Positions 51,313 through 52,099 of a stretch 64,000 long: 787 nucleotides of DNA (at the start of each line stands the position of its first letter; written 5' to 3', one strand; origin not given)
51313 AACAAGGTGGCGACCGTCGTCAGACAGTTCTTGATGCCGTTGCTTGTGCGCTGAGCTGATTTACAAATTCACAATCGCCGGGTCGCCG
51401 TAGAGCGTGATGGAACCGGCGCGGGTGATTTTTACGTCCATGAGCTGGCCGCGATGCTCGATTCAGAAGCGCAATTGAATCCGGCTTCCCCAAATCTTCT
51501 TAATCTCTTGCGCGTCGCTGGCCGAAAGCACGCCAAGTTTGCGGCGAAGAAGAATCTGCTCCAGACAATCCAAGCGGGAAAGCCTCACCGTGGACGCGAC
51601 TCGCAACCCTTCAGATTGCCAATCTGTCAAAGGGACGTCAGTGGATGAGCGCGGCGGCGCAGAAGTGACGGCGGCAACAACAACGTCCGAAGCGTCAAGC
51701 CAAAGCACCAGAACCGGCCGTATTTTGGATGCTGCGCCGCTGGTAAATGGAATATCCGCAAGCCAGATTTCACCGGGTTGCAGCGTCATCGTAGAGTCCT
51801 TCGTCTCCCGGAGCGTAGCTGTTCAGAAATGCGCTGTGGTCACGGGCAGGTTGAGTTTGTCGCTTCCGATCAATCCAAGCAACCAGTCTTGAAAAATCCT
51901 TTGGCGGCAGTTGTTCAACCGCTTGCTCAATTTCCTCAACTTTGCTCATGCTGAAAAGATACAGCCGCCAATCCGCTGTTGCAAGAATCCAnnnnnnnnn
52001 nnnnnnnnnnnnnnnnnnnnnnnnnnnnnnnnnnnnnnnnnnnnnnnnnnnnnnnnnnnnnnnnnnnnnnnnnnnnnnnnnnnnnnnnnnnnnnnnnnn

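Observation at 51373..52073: MazEF-like cassette sits between a 72-bp duplication of the miaB 3' end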

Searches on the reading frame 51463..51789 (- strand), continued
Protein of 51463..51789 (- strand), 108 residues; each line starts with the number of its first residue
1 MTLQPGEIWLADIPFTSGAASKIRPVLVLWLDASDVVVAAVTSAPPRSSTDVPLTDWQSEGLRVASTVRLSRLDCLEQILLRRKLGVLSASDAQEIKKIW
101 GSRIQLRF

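Call 77: predict_structure(alignment_id=A2)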
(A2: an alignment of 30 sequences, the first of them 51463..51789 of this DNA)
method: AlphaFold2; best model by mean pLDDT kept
length: 108 residues; sequences in the alignment: 30
mean_pLDDT: 52.9   pTM: 0.42
mean pLDDT of the five models: 52.9, 40.2, 39.6, 39.3, 39.1
residues with pLDDT >= 90: 0; 70-90: 0; 50-70: 71; < 50: 37
segments of 3 or more residues with pLDDT < 50: 1-8, 10-25, 31-34, 101-108
pLDDT, mean of each block of 10 residues (from residue 1): 43 38 50 55 65 60 62 60 53 52 42
secondary structure, 60 per line:
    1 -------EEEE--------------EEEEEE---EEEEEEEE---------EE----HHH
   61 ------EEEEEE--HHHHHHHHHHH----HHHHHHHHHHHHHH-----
elements in order: E8-11 E26-31 E35-42 E67-72 H75-85 H90-103

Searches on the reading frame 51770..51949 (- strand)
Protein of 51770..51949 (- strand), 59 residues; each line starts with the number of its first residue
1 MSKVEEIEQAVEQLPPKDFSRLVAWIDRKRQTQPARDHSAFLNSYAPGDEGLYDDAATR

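Call 4: search_protein_families(library=pfam, proteins=[window:51770-51949:-], max_evalue=0.01)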
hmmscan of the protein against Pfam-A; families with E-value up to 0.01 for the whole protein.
window:51770-51949:- (59 aa): 0 families

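Call 52: search_protein_families(library=ncbifam, proteins=[window:51770-51949:-], max_evalue=1)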
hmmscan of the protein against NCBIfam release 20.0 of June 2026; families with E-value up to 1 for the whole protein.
window:51770-51949:- (59 aa): 0 families

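Call 53: search_protein_families(library=padloc, proteins=[window:51770-51949:-], max_evalue=1)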
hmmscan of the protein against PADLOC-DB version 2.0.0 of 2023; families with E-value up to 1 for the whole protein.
window:51770-51949:- (59 aa): 0 families

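Call 63: search_solved_structures(query=window:51770-51949:-, max_evalue=1)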
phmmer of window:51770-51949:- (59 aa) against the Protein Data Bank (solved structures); distinct sequences matched with E-value up to 1: 0.
